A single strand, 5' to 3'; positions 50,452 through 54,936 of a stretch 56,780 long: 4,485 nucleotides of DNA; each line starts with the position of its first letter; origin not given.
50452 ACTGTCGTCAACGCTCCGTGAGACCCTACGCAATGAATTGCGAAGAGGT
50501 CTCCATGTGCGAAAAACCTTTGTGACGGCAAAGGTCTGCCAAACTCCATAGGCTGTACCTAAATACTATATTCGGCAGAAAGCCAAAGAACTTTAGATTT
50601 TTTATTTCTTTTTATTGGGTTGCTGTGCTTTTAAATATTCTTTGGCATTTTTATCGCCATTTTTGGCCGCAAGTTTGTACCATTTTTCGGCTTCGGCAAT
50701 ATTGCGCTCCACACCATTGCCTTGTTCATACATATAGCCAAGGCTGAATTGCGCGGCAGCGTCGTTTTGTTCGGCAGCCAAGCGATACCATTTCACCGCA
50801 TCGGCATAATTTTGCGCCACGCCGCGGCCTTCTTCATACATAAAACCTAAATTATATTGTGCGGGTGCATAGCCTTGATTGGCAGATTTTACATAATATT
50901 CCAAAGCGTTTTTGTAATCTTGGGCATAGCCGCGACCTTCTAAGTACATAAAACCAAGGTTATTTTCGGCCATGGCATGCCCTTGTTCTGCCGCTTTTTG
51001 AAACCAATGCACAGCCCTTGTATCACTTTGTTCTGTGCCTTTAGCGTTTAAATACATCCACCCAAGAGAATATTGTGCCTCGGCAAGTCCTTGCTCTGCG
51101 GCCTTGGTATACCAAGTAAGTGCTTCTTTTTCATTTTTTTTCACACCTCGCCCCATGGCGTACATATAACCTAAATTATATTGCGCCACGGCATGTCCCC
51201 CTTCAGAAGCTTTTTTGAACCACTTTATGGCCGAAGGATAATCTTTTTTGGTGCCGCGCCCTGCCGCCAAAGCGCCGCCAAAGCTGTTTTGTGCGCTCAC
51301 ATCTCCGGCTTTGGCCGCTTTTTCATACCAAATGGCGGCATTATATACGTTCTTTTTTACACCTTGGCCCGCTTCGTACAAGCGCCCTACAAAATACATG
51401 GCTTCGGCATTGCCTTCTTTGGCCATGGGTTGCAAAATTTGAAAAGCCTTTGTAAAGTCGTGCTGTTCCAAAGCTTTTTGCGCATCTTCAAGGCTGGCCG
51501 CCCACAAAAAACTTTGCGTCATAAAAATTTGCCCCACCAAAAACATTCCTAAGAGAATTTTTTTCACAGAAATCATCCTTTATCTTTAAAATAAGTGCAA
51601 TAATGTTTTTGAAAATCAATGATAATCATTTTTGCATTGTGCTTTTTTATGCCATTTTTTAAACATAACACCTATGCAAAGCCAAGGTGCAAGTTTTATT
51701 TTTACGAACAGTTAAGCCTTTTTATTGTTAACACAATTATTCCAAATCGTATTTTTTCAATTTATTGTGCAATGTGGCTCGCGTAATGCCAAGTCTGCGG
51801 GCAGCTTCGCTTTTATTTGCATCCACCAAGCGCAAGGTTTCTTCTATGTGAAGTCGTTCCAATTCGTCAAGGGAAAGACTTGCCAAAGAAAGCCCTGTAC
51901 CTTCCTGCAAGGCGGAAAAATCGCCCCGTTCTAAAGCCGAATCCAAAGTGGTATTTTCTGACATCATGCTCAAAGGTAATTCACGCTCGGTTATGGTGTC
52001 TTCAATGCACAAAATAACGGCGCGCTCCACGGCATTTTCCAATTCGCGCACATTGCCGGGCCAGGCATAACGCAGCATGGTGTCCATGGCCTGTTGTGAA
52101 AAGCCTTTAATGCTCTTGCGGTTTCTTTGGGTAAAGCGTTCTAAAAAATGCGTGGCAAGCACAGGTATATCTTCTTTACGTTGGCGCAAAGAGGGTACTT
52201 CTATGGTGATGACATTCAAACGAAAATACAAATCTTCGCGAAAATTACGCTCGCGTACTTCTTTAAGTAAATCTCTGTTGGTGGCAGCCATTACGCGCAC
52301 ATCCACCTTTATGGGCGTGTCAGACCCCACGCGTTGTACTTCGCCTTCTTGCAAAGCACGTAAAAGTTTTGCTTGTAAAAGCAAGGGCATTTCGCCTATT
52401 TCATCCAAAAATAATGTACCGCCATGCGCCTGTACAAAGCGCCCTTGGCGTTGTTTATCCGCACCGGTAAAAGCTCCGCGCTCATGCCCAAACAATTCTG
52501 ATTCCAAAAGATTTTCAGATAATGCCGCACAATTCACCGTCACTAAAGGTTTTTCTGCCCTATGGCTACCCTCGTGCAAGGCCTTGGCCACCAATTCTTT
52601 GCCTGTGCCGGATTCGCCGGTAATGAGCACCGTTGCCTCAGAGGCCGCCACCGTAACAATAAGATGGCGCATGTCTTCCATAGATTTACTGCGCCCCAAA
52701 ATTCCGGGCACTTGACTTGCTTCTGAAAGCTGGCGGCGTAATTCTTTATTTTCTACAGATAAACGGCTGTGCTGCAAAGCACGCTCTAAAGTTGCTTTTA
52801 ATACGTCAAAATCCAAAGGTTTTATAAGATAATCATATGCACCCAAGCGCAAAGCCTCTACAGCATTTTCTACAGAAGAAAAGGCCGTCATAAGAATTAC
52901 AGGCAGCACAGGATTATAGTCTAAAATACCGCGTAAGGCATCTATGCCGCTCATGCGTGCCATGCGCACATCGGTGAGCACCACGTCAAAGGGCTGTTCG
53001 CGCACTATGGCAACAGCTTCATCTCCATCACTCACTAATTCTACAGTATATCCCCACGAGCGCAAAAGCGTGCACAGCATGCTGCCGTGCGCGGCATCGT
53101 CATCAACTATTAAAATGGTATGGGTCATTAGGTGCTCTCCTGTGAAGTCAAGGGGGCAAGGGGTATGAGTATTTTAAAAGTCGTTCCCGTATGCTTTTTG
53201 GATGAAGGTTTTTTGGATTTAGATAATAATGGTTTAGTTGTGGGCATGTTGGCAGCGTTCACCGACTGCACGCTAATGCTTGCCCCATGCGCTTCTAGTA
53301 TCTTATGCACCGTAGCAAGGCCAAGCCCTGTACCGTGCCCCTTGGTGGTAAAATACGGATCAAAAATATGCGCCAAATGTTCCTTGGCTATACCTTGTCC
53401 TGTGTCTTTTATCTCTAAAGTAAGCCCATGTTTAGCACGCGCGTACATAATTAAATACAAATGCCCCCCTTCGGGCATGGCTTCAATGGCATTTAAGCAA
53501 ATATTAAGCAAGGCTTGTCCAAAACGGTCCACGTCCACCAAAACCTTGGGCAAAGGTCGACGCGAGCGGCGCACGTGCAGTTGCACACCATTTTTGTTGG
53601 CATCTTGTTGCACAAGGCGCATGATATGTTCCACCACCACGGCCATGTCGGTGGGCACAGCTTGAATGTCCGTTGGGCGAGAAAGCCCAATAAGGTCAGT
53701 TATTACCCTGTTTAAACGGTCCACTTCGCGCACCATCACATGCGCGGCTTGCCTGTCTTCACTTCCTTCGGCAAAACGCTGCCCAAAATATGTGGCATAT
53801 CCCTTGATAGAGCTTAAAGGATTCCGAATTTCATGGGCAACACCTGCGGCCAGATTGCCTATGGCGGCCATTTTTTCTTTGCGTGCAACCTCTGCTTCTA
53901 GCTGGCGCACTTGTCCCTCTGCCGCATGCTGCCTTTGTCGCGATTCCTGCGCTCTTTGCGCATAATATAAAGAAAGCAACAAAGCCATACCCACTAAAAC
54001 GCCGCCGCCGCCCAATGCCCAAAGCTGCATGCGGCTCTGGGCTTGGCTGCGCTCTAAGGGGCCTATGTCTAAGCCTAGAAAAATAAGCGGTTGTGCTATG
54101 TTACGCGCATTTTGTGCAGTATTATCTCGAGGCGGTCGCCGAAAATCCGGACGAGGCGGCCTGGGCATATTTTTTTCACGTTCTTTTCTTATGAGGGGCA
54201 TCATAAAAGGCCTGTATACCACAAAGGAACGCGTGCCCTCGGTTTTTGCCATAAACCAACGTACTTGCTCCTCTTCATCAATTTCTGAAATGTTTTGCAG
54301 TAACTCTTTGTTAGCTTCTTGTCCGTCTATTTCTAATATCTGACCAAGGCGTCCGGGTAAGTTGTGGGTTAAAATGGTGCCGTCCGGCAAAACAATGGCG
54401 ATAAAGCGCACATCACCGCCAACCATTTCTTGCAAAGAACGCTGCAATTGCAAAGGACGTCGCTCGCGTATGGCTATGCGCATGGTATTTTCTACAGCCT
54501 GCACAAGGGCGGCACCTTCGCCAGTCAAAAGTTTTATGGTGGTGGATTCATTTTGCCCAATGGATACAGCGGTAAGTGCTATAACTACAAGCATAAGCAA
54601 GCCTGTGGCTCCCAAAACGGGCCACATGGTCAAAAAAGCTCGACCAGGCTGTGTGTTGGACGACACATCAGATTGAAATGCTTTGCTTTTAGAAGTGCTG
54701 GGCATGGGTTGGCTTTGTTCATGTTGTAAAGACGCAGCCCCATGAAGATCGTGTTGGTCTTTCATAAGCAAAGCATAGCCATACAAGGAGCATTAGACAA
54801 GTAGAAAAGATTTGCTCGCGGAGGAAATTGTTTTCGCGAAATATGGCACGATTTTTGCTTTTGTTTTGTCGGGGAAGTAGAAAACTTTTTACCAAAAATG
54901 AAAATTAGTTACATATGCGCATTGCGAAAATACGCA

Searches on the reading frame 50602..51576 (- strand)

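Call 60: search_protein_families(library=pfam, proteins=[window:50602-51576:-], max_evalue=0.00001)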
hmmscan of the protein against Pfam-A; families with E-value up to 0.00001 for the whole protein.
window:50602-51576:- (324 aa): 2 families
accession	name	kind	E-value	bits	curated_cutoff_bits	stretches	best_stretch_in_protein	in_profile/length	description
PF08238.18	Sel1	-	7.7e-71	232.5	30.7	6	129-163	1-35/36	Sel1 repeat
PF23310.1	TPR_27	-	2.9e-07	30.6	27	0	146-186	42-82/110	Plant tetratrico peptide repeats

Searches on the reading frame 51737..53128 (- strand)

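Call 60: search_protein_families(library=pfam, proteins=[window:51737-53128:-], max_evalue=0.00001)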
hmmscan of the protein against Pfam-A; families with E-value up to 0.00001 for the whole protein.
window:51737-53128:- (463 aa): 7 families
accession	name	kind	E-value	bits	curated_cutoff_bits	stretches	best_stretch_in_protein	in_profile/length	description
PF00158.32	Sigma54_activat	-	2.5e-74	249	20.2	1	143-310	1-168/168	Sigma-54 interaction domain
PF00072.30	Response_reg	-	9e-29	100.3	30.2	1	5-114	1-110/111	Response regulator receiver domain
PF25601.1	AAA_lid_14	-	1e-28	99.4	27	1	315-394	1-80/87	AAA+ ATPase lid domain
PF14532.12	Sigma54_activ_2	-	9.4e-21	74.9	25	1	144-314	1-138/138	Sigma-54 interaction domain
PF02954.25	HTH_8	-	9.4e-12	44.9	22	1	420-460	2-42/42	Bacterial regulatory protein, Fis family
PF07728.20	AAA_5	-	9.7e-08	32.6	22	1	167-286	2-124/139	AAA domain (dynein-related subfamily)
PF01078.27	Mg_chelatase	-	4.3e-06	26.7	20.3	0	153-284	11-157/207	Magnesium chelatase, subunit ChlI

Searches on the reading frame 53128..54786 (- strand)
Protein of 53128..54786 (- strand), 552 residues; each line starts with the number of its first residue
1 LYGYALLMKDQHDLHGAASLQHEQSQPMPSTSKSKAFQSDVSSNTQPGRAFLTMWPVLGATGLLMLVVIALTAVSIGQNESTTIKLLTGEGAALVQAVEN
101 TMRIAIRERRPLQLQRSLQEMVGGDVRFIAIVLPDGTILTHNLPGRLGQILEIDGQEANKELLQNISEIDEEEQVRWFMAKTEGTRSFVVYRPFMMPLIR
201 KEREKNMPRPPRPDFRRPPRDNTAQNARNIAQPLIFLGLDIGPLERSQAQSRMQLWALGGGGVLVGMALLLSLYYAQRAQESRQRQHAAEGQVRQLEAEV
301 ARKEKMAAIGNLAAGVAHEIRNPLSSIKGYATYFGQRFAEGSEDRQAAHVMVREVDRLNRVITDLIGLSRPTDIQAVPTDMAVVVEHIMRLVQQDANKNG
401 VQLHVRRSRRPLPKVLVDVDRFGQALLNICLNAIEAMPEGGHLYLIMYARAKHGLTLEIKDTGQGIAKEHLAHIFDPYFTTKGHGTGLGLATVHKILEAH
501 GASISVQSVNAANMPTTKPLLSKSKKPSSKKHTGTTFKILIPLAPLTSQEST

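Call 60: search_protein_families(library=pfam, proteins=[window:53128-54786:-], max_evalue=0.00001)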
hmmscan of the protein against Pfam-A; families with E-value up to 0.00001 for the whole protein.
window:53128-54786:- (552 aa): 2 families
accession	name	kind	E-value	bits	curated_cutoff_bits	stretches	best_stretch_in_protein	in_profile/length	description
PF02518.31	HATPase_c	-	6.3e-23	81.8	26.4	1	418-544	2-110/111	Histidine kinase-, DNA gyrase B-, and HSP90-like ATPase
PF00512.31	HisKA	-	2.6e-13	50.2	26.9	1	310-371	3-63/66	His Kinase A (phospho-acceptor) domain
